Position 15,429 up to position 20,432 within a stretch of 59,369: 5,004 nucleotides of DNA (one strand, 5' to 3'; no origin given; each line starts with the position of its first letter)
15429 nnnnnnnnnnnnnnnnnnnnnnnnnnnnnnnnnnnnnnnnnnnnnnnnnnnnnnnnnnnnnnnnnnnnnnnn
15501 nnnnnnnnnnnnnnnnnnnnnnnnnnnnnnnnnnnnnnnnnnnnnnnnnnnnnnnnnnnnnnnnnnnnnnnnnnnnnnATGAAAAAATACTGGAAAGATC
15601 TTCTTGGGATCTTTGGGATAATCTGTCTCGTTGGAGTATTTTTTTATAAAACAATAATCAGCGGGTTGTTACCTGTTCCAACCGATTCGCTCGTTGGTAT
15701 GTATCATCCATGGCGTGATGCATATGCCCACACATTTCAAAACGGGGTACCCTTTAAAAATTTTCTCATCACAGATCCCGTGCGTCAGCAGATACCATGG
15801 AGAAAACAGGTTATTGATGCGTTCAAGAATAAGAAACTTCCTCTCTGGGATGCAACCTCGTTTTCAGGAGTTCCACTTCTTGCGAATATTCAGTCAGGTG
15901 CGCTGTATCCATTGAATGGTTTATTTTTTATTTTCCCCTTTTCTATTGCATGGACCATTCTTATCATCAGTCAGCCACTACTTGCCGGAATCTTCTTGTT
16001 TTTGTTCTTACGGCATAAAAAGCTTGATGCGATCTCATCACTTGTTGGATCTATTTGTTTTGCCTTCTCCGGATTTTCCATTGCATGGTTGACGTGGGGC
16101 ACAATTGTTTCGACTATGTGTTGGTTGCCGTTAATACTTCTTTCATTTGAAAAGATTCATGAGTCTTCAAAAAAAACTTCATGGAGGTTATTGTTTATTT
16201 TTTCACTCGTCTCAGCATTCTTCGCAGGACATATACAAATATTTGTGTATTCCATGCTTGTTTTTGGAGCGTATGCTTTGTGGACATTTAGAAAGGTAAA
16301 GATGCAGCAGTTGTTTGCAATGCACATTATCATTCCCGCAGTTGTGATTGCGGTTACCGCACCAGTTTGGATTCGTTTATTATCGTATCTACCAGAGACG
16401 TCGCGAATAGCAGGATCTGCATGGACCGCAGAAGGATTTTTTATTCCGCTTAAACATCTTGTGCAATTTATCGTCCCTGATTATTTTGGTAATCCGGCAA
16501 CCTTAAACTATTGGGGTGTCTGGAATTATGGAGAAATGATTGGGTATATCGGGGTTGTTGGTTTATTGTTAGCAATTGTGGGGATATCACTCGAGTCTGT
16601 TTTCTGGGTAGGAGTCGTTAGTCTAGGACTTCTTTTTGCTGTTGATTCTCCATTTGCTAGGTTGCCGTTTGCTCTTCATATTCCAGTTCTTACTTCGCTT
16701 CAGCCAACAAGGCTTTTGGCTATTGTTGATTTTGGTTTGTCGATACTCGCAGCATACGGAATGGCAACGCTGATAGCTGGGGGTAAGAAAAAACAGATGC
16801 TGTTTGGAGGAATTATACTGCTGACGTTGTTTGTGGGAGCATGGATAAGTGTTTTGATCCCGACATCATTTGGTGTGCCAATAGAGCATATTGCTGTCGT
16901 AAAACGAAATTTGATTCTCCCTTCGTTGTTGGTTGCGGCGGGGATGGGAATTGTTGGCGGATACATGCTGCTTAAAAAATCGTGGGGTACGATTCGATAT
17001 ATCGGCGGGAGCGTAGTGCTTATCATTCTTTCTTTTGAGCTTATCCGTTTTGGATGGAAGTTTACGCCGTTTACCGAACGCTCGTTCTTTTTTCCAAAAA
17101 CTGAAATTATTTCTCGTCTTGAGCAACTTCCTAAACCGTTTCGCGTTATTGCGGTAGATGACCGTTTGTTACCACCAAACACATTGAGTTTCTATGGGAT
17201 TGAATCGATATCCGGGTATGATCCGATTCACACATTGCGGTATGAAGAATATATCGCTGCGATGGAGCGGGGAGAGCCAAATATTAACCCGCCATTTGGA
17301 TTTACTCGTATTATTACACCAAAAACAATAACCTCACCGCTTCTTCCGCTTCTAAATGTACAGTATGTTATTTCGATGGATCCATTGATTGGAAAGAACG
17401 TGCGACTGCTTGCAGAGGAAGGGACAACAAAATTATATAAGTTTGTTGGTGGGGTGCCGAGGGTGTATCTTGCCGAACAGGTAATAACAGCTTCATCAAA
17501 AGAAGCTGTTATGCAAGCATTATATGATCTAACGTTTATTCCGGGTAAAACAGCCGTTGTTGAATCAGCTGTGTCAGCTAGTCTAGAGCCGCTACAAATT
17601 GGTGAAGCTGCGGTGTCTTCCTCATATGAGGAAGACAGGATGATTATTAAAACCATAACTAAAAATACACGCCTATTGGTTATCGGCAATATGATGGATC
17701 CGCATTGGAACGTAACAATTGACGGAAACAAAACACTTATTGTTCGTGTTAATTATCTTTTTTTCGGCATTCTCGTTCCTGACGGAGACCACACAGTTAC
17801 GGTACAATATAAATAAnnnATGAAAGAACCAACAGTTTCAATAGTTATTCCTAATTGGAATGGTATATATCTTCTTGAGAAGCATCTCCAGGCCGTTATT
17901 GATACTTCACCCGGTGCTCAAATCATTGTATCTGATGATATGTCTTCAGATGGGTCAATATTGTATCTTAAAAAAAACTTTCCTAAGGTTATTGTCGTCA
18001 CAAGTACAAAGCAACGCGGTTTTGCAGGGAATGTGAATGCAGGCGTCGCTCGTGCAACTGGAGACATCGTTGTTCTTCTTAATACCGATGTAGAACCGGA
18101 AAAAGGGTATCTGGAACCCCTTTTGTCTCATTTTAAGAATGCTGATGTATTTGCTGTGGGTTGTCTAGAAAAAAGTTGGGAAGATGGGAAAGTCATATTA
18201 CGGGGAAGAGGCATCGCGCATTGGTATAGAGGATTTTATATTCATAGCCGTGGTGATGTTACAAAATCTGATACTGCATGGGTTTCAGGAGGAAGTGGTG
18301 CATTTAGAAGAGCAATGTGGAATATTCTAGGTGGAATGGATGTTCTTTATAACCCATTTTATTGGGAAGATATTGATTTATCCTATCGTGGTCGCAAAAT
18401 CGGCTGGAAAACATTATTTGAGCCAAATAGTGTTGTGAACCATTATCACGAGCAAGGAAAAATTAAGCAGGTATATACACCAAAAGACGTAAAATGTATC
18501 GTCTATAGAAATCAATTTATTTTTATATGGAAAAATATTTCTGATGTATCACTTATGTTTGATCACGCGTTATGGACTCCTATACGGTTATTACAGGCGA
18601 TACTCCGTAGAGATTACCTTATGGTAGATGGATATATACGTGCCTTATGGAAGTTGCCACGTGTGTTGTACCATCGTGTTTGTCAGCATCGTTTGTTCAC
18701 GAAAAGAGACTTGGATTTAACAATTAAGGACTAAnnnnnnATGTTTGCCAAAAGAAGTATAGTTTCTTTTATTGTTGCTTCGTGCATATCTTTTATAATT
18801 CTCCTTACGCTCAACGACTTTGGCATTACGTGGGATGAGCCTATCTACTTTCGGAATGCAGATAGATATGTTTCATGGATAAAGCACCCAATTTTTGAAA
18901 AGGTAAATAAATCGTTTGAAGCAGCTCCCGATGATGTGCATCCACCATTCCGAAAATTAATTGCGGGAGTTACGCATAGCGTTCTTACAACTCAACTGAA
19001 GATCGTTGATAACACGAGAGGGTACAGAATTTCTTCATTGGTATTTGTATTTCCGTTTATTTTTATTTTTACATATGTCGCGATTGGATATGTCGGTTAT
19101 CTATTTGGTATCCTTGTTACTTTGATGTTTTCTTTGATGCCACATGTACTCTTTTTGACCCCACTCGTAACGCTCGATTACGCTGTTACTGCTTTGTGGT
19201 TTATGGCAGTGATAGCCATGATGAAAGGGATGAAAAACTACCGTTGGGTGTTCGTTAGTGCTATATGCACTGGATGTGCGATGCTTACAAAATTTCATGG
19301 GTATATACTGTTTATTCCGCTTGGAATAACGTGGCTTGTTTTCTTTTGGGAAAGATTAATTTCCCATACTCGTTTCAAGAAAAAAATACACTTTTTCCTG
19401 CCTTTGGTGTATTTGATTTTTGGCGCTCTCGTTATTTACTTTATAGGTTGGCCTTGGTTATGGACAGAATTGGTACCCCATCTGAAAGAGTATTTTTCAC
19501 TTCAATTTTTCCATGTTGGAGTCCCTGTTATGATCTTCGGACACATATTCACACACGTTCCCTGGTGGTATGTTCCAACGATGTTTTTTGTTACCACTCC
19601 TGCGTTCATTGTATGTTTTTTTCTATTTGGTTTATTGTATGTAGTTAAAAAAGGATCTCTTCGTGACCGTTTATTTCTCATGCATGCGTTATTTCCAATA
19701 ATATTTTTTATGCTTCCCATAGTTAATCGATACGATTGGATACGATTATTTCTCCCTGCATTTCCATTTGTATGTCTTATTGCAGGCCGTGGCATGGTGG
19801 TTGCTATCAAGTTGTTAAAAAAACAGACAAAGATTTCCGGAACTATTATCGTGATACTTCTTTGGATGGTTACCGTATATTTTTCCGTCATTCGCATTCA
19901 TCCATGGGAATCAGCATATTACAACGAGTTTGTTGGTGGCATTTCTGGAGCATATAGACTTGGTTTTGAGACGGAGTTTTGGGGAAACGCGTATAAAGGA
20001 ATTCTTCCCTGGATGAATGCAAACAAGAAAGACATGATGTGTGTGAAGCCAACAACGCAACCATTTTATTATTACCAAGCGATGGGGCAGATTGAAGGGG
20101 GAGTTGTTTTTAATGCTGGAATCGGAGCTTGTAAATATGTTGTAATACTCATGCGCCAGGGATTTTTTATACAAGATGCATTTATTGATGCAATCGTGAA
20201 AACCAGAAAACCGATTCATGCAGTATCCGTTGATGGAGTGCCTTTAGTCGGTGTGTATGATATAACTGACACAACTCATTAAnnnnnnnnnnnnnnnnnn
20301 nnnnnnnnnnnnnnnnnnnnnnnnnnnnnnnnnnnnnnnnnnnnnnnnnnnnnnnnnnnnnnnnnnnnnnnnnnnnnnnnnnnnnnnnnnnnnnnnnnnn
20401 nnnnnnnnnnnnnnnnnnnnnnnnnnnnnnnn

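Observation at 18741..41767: Thirteen consecutive GT-C-type membrane genes with no cytoplasmic enzyme between them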

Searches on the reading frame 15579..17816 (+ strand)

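Call 6: search_protein_families(library=pfam, proteins=[window:15579-17816:+], max_evalue=0.01)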
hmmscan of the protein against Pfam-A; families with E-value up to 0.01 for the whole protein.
window:15579-17816:+ (745 aa): 1 family
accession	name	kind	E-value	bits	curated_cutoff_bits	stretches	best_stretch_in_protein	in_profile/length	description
PF09586.16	YfhO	-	3.9e-11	42.5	28.5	2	63-424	27-385/835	Bacterial membrane protein YfhO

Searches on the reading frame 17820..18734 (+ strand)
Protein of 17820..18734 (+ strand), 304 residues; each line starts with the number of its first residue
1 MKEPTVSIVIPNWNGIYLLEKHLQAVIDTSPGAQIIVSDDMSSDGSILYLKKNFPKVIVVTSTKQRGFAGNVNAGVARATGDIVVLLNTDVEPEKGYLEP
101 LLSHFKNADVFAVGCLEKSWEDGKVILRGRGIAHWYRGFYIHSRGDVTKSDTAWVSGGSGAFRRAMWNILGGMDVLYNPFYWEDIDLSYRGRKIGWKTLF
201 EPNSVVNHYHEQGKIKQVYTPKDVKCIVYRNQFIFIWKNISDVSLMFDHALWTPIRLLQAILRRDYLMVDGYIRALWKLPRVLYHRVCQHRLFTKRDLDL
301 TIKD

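Call 6: search_protein_families(library=pfam, proteins=[window:17820-18734:+], max_evalue=0.01)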
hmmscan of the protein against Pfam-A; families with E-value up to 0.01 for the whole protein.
window:17820-18734:+ (304 aa): 2 families
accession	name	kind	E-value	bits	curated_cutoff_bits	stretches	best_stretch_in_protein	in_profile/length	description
PF00535.33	Glycos_transf_2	-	3.5e-21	76.3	23.3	1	7-164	1-161/168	Glycosyl transferase family 2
PF13641.12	Glyco_tranf_2_3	-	7.5e-17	62.5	27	1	4-211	1-214/230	Glycosyltransferase like family 2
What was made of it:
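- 17820..18734 (+): GT2 at the left border of the run. Glycos_transf_2 76.3 bits (call 6).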

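Call 42: search_protein_families(library=ncbifam, proteins=[window:17820-18734:+], max_evalue=0.00001)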
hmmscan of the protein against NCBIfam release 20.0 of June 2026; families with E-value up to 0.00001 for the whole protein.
window:17820-18734:+ (304 aa): 8 families
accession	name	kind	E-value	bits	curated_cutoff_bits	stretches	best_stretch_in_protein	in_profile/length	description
TIGR03965.1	mycofact_glyco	equivalog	4.2e-21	75.4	280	1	3-211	73-283/467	mycofactocin biosynthesis glycosyltransferase MftF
NF041875.1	EPS_EpsD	equivalog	2.6e-16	59.9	370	1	6-216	1-214/325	exopolysaccharide biosynthesis glycosyltransferase EpsD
TIGR04283.1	glyco_like_mftF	equivalog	3.2e-12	46.5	182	1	6-195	1-173/221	TIGR04283 family arsenosugar biosynthesis glycosyltransferase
TIGR03937.1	PgaC_IcaA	equivalog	2.2e-09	36.8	422.3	1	3-205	44-247/407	poly-beta-1,6-N-acetyl-D-glucosamine synthase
NF050050.1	ProtGlycPglI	equivalog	2e-08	33.9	500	1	4-117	2-122/306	GalNAc(5)-diNAcBac-PP-undecaprenol beta-1,3-glucosyltransferase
NF038299.1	EPS_HpsN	equivalog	6.6e-08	31.9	425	0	4-112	1-114/317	hormogonium polysaccharide biosynthesis glycosyltransferase HpsN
NF007482.0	PRK10073.1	equivalog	9e-07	28.2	423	1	3-104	5-109/334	glycosyltransferase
TIGR03472.1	HpnI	equivalog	6.3e-06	25.3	310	1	71-219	117-262/373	bacteriohopanetetrol glucosamine biosynthesis glycosyltransferase HpnI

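Call 72: search_solved_structures(query=window:17820-18734:+, max_evalue=0.001)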
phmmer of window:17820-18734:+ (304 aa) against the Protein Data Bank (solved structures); distinct sequences matched with E-value up to 0.001: 6.
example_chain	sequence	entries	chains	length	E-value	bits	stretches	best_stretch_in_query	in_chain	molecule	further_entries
6yv7_B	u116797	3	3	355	2.1e-07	33.7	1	3-174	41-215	Glycosyl transferase, family 2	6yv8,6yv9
6yv7_A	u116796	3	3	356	2.1e-07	33.7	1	3-174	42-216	Glycosyl transferase, family 2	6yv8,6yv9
5nqa_A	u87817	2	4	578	5e-07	32.5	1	4-209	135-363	Polypeptide N-acetylgalactosaminyltransferase 4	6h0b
5mlz_A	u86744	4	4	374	1.3e-05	27.9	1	5-115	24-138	Dolichol monophosphate mannose synthase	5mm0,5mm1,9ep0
6pxu_A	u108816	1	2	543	0.0001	24.9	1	4-108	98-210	Polypeptide N-acetylgalactosaminyltransferase 12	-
6s22_A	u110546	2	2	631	0.00048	22.7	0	4-110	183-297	Polypeptide N-acetylgalactosaminyltransferase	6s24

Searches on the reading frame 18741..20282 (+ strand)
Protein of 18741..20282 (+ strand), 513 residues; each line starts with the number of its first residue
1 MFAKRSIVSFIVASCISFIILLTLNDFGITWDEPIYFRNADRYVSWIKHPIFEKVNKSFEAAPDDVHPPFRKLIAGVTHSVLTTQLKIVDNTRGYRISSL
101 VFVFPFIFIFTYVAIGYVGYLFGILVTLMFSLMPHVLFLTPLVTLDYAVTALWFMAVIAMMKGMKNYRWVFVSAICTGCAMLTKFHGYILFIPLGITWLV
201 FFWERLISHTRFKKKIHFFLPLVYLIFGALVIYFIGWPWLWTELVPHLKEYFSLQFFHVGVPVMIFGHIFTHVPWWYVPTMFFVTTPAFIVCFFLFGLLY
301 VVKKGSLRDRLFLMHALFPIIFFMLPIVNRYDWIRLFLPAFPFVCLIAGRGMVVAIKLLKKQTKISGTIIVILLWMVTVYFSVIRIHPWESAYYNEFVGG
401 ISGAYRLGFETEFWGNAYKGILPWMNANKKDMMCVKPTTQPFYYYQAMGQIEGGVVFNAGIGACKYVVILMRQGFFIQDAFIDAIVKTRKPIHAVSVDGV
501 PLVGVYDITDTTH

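Call 3: search_protein_families(library=pfam, proteins=[window:18741-20282:+], max_evalue=0.01)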
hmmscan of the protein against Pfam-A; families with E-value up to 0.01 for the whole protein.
window:18741-20282:+ (513 aa): 0 families

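Call 17: find_homologous_proteins(query=window:18741-20282:+)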
Query window:18741-20282:+ (513 aa): 154 proteins with E <= 0.001 among 6102 candidates; the best 120 are listed.
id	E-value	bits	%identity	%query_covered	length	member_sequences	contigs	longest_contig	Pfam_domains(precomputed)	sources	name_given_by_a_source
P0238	0.0e+0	1172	100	100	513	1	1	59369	-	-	-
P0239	7.0e-275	931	83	92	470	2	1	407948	-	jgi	jgi:hypothetical protein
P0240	1.4e-260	884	75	100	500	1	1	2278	-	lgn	-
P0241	3.5e-260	882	75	100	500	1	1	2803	-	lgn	-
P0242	1.8e-255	867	74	100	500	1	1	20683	-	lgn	-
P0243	1.2e-253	861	71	100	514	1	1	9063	-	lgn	-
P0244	4.6e-252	856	71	99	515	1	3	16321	-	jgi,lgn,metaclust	metaclust:\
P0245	2.2e-249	847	69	100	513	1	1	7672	-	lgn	-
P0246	4.8e-244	829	68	99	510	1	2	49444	-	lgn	-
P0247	1.0e-239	815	67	99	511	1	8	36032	-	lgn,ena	-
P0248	5.7e-212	723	60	99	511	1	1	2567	-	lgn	-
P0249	7.9e-208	710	61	99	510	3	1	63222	-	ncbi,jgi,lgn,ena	-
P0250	4.9e-207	707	59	99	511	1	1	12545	-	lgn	-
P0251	8.8e-205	700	58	99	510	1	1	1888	-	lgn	-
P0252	2.5e-204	698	59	99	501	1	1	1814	PF13231.13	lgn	-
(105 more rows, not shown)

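Call 21: search_solved_structures(query=A2, max_evalue=1)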
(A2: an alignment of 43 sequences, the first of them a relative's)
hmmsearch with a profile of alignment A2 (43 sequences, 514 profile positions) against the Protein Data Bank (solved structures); distinct sequences matched with E-value up to 1: 1.
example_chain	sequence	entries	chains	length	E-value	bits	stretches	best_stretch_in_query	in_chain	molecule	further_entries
6p25_B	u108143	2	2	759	9.7e-06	27.7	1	65-235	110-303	Dolichyl-phosphate-mannose--protein mannosyltransferase 2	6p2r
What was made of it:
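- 18741..20282 (+): Divergent GT39/ArnT-like GT-C glycosyltransferase, 513 aa, 10 TM. No paralogue in the window. A profile of 43 homologues hits yeast Pmt2 (6p25_B) at E 9.7e-6 (call 21).
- On GT-C fold glycosyltransferase superfamily (Pfam clan CL0111): The 18741 profile hits Pmt2 at E 9.7e-6 (call 21).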

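Call 43: search_protein_families(library=pfam, proteins=[window:18741-20282:+], max_evalue=5)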
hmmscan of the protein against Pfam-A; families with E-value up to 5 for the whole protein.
window:18741-20282:+ (513 aa): 0 families

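Call 64: predict_structure(alignment_id=A2)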
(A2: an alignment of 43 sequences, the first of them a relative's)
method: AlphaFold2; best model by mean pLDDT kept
length: 513 residues; sequences in the alignment: 43
mean_pLDDT: 92.2   pTM: 0.92
mean pLDDT of the five models: 92.2, 92.1, 91.9, 91.6, 90.9
residues with pLDDT >= 90: 390; 70-90: 113; 50-70: 9; < 50: 1
segments of 3 or more residues with pLDDT < 50: none
pLDDT, mean of each block of 10 residues (from residue 1): 92 98 92 93 93 87 88 97 96 96 98 98 98 95 94 98 93 98 92 95 86 85 95 80 80 82 90 91 96 98 97 97 85 85 98 97 97 97 93 94 94 81 95 91 93 90 90 89 91 93 92 61
secondary structure, 60 per line:
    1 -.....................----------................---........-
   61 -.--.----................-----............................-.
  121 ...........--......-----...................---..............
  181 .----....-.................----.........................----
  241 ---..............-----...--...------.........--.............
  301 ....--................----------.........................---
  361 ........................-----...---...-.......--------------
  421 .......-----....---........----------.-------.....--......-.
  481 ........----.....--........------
elements in order: H2-22 H33-48 H52-59 H70-85 H91-118 H120-131 H134-139 H145-163 H167-181 H186-189 H191-207 H212-236 H244-257 E263-265 E268-270 H277-285 H288-304 H307-322 H333-357 H361-384 H400-406 H421-427 E433-436 H440-447 E466-470 H473-478 H480-488 E493-497 E500-507
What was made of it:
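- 18741..20282 (+): The AF2 model has pLDDT 92.2 (call 64).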

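Call 66: fold_search(model_id=the predicted structure, library=pdb)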
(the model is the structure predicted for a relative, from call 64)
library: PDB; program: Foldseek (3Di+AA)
matches with E <= 10: 187; with E <= 0.001: 16
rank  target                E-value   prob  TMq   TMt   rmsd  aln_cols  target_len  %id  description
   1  9s6t_A                1.6e-06  1.00  0.54  0.58   8.1       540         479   14  Ternary cryo-EM structure of chicken ALG12 with Dol25-PP-GlcNAc2Man7, Dol25-P-Man, and Fab (released 2026-03-18)
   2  5f15                  1.6e-06  1.00  0.51  0.49  10.8       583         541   11  Crystal Structure of ArnT from Cupriavidus metallidurans bound to Undecaprenyl phosphate (released 2016-02-17)
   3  9i5k_A                1.0e-05  1.00  0.49  0.50   8.2       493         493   14  Structure of the Chaetomium thermophilum Pmt4 homodimer (C2 symmetry) (released 2025-12-24)
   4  8pn9_A                1.5e-05  1.00  0.52  0.42   9.2       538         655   14  Structure of human oligosaccharyltransferase OST-A complex bound to NGI-1 (released 2024-05-08)
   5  5ezm                  1.5e-05  1.00  0.54  0.52   9.7       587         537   13  Crystal Structure of ArnT from Cupriavidus metallidurans in the apo state (released 2016-02-17)
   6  8b6l_I                1.7e-05  1.00  0.46  0.37  11.0       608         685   11  Subtomogram average of the human Sec61-TRAP-OSTA-translocon (released 2022-12-07)
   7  7oci_F                2.3e-05  1.00  0.46  0.39  11.9       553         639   14  Cryo-EM structure of yeast Ost6p containing oligosaccharyltransferase complex (released 2022-02-16)
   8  6ezn_F                6.7e-05  1.00  0.44  0.37  12.5       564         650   12  Cryo-EM structure of the yeast oligosaccharyltransferase (OST) complex (released 2018-01-17)
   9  8agc_A                1.2e-04  1.00  0.40  0.32  11.3       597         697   12  Structure of yeast oligosaccharylransferase complex with lipid-linked oligosaccharide and non-acceptor peptide bound (released 2022-12-07)
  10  6p25_B                1.3e-04  1.00  0.36  0.27   5.1       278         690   16  Structure of S. cerevisiae protein O-mannosyltransferase Pmt1-Pmt2 complex bound to the sugar donor and a peptide acce (released 2019-07-10)
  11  9n9j_I                1.8e-04  1.00  0.45  0.35  10.9       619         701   13  Structure of a GRP94 folding intermediate engaged with a CCDC134- and FKBP11-bound secretory translocon (released 2025-11-19)
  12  9e6i_B                2.9e-04  1.00  0.34  0.25   6.6       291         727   14  Cryo-EM structure of Saccharomyces cerevisiae Pmt4-Ccw5 complex (released 2025-10-15)
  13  9e61_B                2.9e-04  1.00  0.34  0.25   6.6       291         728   14  Cryo-EM structure of Saccharomyces cerevisiae Pmt4 apo form (released 2025-10-15)
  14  9e61_A                3.5e-04  1.00  0.34  0.25   6.6       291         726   14  Cryo-EM structure of Saccharomyces cerevisiae Pmt4 apo form (released 2025-10-15)
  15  9i5l_A                5.1e-04  1.00  0.37  0.27   5.4       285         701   16  Structure of the Chaetomium thermophilum Pmt4 homodimer (C1 symmetry) (released 2025-12-24)
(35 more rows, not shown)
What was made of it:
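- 18741..20282 (+): Foldseek top hits are ALG12, ArnT, Pmt4 and STT3, E down to 1.6e-6 (call 66).
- On GT-C fold glycosyltransferase superfamily (Pfam clan CL0111): 18741: pLDDT 92.2; ALG12, ArnT, Pmt4, STT3, Emb and AftB (calls 64, 66).
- The 18741 profile hits yeast Pmt2 and its model hits Pmt4 (calls 21, 66). ArnT and ALG12 score as well as Pmt4 by fold (call 66).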
